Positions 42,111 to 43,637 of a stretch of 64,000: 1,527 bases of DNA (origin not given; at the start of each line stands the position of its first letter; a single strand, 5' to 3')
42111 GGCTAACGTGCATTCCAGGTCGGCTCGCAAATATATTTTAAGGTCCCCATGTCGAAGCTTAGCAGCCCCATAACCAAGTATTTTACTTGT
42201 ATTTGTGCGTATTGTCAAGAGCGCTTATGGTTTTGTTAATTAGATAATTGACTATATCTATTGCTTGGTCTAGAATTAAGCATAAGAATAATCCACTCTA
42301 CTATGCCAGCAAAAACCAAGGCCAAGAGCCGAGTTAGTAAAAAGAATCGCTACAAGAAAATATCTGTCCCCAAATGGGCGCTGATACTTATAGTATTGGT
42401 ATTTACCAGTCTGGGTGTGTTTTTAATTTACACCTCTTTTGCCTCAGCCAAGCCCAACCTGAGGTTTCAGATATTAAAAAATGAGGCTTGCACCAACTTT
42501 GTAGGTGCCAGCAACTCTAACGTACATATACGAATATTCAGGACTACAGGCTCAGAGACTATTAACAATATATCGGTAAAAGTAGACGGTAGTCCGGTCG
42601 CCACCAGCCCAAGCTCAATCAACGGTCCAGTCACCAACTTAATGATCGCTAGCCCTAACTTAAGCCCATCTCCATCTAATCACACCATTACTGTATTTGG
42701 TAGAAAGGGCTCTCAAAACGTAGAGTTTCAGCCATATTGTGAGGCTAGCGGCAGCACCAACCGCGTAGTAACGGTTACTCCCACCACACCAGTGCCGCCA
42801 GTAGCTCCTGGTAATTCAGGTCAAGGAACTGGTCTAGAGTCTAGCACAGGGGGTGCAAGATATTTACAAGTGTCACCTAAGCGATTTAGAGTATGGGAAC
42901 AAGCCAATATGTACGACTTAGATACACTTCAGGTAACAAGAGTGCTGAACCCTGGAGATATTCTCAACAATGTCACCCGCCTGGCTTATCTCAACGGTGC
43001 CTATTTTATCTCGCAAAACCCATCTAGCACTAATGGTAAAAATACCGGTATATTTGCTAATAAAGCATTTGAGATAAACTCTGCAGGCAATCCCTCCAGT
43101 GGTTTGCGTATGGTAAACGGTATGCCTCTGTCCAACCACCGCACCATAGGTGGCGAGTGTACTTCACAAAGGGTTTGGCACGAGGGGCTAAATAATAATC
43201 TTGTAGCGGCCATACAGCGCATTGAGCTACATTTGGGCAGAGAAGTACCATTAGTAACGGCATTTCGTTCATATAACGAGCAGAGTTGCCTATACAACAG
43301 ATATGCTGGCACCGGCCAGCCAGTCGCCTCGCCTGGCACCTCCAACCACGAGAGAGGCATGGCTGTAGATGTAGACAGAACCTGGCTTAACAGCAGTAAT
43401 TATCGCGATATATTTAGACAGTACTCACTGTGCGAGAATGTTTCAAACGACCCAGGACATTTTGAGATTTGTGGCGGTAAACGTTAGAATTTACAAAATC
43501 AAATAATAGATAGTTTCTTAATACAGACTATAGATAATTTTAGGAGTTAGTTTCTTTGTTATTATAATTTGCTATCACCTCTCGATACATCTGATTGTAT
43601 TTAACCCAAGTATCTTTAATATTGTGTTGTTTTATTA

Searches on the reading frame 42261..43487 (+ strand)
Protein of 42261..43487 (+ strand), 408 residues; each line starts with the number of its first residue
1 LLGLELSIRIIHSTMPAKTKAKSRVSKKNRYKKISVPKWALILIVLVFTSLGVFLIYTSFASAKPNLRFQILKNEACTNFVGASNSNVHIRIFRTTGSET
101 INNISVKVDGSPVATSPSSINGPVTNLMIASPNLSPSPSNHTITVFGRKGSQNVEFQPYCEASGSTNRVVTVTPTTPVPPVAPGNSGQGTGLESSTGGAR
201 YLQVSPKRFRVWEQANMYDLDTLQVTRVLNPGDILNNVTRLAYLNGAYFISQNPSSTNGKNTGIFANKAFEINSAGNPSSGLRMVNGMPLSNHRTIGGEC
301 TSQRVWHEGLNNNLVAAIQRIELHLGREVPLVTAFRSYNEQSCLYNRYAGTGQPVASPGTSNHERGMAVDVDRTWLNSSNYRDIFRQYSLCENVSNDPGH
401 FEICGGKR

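Call 4: search_protein_families(library=pfam, proteins=[window:42261-43487:+], max_evalue=1)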
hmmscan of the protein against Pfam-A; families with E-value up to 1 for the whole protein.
window:42261-43487:+ (408 aa): 2 families
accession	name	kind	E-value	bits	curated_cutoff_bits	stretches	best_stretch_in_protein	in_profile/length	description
PF02557.22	VanY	-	1.1e-06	28.9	25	1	326-396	23-99/132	D-alanyl-D-alanine carboxypeptidase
PF10324.15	7TM_GPCR_Srw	-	0.076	12.7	22.2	1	28-120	112-207/319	Serpentine type 7TM GPCR chemoreceptor Srw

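Call 22: find_encoding_contigs(protein=window:42261-43487:+, flank=10000, max_places=10)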
Protein window:42261-43487:+ (408 aa): no gene with exactly this product is on record in the collection.

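Call 24: find_encoding_contigs(protein=window:42303-43487:+, flank=10000, max_places=10)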
Protein window:42303-43487:+ (394 aa): 3 contigs read that carry it; 3 places shown.
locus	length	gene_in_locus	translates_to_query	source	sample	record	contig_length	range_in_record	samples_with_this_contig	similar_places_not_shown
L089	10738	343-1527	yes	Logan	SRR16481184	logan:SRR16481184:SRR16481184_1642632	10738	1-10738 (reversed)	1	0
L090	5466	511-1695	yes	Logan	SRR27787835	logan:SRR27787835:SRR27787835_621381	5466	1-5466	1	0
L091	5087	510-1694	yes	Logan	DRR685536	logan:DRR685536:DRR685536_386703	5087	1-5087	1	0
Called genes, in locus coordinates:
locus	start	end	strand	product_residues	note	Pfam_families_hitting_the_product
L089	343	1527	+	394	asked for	PF02557:VanY (weak)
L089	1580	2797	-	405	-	PF13439:Glyco_transf_4, PF13579:Glyco_trans_4_4, PF00534:Glycos_transf_1, PF13692:Glyco_trans_1_4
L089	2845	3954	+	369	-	PF06925:MGDG_synth, PF04101:Glyco_tran_28_C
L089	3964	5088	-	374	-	PF06925:MGDG_synth, PF13439:Glyco_transf_4 (faint), PF04101:Glyco_tran_28_C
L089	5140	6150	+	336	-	PF16285:DUF4931_N (weak), PF01087:GalP_UDP_transf, PF16268:DUF4921, PF02744:GalP_UDP_tr_C (weak)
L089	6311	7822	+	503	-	PF13541:ChlI, PF00158:Sigma54_activat (faint), PF00493:MCM (weak), PF01078:Mg_chelatase, PF07728:AAA_5, PF13335:Mg_chelatase_C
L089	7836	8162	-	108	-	-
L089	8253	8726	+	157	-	PF14584:DUF4446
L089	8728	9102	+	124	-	PF04519:Bactofilin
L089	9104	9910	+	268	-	-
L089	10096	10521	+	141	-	PF05198:IF3_N, PF00707:IF3_C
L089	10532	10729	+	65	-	PF01632:Ribosomal_L35p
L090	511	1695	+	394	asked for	PF02557:VanY (weak)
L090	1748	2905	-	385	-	PF13439:Glyco_transf_4, PF13579:Glyco_trans_4_4, PF00534:Glycos_transf_1, PF13692:Glyco_trans_1_4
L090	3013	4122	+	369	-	PF06925:MGDG_synth, PF04101:Glyco_tran_28_C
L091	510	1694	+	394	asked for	PF02557:VanY (weak)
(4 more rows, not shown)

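Call 36: find_homologous_proteins(query=window:42303-43487:+)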
Query window:42303-43487:+ (394 aa): 21 proteins with E <= 0.001 among 3625 candidates.
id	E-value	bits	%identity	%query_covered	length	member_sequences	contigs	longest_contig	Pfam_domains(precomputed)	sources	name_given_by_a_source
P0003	2.6e-207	706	80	98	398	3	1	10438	PF02557.23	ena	-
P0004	1.0e-130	454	54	99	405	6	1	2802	PF02557.23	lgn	-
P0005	2.4e-116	407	49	97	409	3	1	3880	PF02557.23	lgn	-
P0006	7.6e-62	227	46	55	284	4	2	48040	PF02557.23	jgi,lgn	-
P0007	1.3e-52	197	64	39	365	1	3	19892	PF06737.20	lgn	-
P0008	2.7e-52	196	47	51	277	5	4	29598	PF02557.23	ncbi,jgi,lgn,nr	ncbi:MAG: zinc D-Ala-D-Ala carboxypeptidase [Patescibacteria group bacterium]|jgi:hypothetical prote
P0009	3.2e-52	196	46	51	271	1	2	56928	PF02557.23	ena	-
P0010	4.2e-52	195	43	60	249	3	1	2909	PF02557.23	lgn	-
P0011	1.2e-51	194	60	35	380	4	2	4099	PF02557.23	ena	-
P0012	1.6e-51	193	49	51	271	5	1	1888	-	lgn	-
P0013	3.4e-50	189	44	56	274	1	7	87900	PF02557.23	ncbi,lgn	-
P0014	4.4e-48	182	58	39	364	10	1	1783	PF06737.20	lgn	-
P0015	5.0e-47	179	57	42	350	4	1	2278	PF06737.20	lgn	-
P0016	1.3e-46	177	61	33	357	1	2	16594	PF06737.20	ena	-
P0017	1.1e-44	171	57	39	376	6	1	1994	PF06737.20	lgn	-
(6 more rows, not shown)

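Call 37: find_encoding_contigs(protein=P0003, flank=10000, max_places=5)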
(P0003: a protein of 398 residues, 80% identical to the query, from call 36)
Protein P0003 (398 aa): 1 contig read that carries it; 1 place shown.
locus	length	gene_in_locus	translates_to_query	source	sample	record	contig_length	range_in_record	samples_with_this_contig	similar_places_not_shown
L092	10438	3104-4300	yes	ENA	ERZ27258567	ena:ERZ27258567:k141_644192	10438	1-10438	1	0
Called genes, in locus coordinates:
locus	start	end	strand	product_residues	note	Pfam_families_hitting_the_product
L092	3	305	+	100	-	?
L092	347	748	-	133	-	PF13022:HTH_Tnp_1_2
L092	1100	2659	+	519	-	PF00239:Resolvase, PF07508:Recombinase (weak)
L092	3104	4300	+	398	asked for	PF02557:VanY (weak)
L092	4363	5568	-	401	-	PF13439:Glyco_transf_4, PF13579:Glyco_trans_4_4, PF00534:Glycos_transf_1, PF13692:Glyco_trans_1_4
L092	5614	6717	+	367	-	PF06925:MGDG_synth, PF04101:Glyco_tran_28_C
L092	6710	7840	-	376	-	PF06925:MGDG_synth, PF04101:Glyco_tran_28_C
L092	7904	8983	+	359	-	PF01087:GalP_UDP_transf, PF16285:DUF4931_N (weak), PF16268:DUF4921, PF02744:GalP_UDP_tr_C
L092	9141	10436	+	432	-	?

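Call 42: find_encoding_contigs(protein=P0006, flank=10000, max_places=4)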
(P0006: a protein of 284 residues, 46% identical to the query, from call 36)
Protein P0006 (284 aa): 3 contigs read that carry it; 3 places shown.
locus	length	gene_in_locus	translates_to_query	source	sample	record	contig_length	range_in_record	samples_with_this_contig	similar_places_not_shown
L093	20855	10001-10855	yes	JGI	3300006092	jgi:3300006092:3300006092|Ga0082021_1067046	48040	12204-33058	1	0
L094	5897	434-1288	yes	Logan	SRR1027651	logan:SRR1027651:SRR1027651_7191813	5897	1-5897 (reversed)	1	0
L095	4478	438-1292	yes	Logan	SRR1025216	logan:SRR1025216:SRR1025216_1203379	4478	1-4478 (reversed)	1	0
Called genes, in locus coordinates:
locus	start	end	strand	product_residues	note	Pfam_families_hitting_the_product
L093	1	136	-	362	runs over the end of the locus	PF02646:RmuC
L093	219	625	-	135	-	-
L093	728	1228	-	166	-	-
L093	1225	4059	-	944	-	PF00580:UvrD-helicase, PF01443:Viral_helicase1 (faint), PF13245:AAA_19, PF13604:AAA_30 (faint), PF21445:ADDB_N, PF13361:UvrD_C, PF13538:UvrD_C_2 (weak), PF12705:PDDEXK_1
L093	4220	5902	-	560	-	PF03485:Arg_tRNA_synt_N, PF00750:tRNA-synt_1d, PF05746:DALR_1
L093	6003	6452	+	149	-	PF01668:SmpB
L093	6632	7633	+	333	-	PF00274:Glycolytic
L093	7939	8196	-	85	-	PF00076:RRM_1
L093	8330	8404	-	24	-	-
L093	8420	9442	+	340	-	-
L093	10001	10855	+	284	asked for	PF02557:VanY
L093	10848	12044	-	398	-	PF13439:Glyco_transf_4, PF13579:Glyco_trans_4_4, PF00534:Glycos_transf_1, PF13692:Glyco_trans_1_4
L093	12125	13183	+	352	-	PF06925:MGDG_synth, PF04101:Glyco_tran_28_C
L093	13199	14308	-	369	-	PF06925:MGDG_synth, PF04101:Glyco_tran_28_C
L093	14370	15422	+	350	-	PF16285:DUF4931_N, PF01087:GalP_UDP_transf, PF01230:HIT (faint), PF16268:DUF4921, PF02744:GalP_UDP_tr_C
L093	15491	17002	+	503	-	PF13541:ChlI, PF05496:RuvB_N (faint), PF00158:Sigma54_activat (faint), PF01078:Mg_chelatase, PF07728:AAA_5, PF00493:MCM, PF13335:Mg_chelatase_C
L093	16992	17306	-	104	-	-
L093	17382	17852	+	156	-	PF14584:DUF4446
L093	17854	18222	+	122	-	PF04519:Bactofilin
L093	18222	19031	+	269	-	-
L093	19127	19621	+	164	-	PF05198:IF3_N, PF00707:IF3_C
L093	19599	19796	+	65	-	PF01632:Ribosomal_L35p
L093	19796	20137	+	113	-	PF00453:Ribosomal_L20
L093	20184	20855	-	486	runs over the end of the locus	PF13196:DUF4012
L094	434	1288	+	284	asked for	PF02557:VanY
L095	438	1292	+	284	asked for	PF02557:VanY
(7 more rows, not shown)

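Call 43: find_encoding_contigs(protein=P0004, flank=10000, max_places=4)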
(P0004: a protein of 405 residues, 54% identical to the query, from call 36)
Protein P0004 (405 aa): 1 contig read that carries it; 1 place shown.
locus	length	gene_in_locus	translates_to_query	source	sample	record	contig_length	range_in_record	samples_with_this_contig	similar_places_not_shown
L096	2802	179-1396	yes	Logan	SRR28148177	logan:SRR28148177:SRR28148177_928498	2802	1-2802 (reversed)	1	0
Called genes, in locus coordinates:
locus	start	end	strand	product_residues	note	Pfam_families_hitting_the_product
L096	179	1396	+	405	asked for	PF02557:VanY (faint)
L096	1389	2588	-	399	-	PF20706:GT4-conflict (faint), PF13439:Glyco_transf_4, PF13579:Glyco_trans_4_4, PF00534:Glycos_transf_1, PF13692:Glyco_trans_1_4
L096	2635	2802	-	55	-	?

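Call 47: search_protein_families(library=pfam, proteins=[L093:8420-9442:+, L092:1100-2659:+, L092:347-748:-, L092:3-305:+], max_evalue=0.1)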
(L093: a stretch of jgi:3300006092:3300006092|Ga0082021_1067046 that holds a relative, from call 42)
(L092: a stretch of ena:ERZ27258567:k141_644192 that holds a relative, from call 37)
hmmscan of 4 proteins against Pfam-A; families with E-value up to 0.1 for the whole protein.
L093:8420-9442:+ (340 aa): 0 families

L092:1100-2659:+ (519 aa): 2 families
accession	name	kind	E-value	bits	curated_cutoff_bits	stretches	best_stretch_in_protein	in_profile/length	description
PF00239.26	Resolvase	-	4.6e-14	53.2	23.3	1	7-157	1-141/145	Resolvase, N terminal domain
PF07508.19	Recombinase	-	3.2e-07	31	21.1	1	186-272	5-102/102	Recombinase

L092:347-748:- (133 aa): 9 families
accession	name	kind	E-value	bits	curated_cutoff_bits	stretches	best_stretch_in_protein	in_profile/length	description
PF13022.12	HTH_Tnp_1_2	-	4.1e-11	43.5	27.9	1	7-106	4-101/122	Helix-turn-helix of insertion element transposase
PF01381.28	HTH_3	-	0.0039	17.6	23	1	31-52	8-29/55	Helix-turn-helix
PF01527.26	HTH_Tnp_1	-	0.036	14.7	24.1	1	34-55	25-46/75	Transposase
PF04218.19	CENP-B_N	-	0.037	14.1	21.2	1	34-55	24-45/53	CENP-B N-terminal DNA-binding domain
PF13518.12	HTH_28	-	0.046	14.3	25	1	34-53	14-33/52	Helix-turn-helix domain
PF20432.4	Xre-like-HTH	-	0.052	14.3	25.8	0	33-53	24-43/63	Antitoxin Xre-like helix-turn-helix domain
PF02796.21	HTH_7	-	0.058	14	23.8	0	31-51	20-40/45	Helix-turn-helix domain of resolvase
PF13551.12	HTH_29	-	0.086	13.4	28.1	0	37-53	17-33/64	Winged helix-turn helix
PF13384.12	HTH_23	-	0.087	13.1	24.6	0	33-54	18-39/50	Homeodomain-like domain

L092:3-305:+ (100 aa): 1 family
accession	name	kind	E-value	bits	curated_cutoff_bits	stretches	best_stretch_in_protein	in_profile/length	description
PF09554.16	RE_HaeII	-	0.083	12.6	25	1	19-79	70-130/338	HaeII restriction endonuclease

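Call 62: find_related_loci(query=L092:1100-2659:+, collection=viral_contigs, flank=8000)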
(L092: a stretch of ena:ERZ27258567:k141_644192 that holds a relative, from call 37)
Query L092:1100-2659:+ (519 aa) in viral_contigs; peptide patterns used: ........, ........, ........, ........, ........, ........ (x = any residue, [..] = any of these).
20 stretches matched a pattern, but none encodes a relative of the query by tblastn (E <= 1e-3).

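Call 70: search_protein_families(library=ncbifam, proteins=[L093:8420-9442:+], max_evalue=1)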
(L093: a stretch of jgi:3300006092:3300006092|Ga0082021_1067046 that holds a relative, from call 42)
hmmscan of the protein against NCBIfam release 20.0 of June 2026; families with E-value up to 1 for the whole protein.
L093:8420-9442:+ (340 aa): 0 families

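Call 83: find_related_loci(query=L092:1100-2659:+, collection=metagenome_contigs, flank=10000)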
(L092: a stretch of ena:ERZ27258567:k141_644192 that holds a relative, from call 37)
Query L092:1100-2659:+ (519 aa) in metagenome_contigs; peptide patterns used: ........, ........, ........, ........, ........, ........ (x = any residue, [..] = any of these).
104 stretches matched a pattern; 2 encode a relative of the query (tblastn E <= 1e-3); 2 distinct loci.
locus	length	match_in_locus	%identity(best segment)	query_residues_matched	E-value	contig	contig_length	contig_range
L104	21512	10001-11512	39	4-506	6e-117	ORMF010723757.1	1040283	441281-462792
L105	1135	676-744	71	59-82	2e-5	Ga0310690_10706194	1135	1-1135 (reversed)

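Call 102: search_dna_similar(query=L092:1100-2659:+, collection=phages, mode=protein, max_evalue=1e-10, max_rows=8)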
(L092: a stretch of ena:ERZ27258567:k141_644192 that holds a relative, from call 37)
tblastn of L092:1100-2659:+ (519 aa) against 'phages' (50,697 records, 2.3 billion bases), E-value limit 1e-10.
No match.
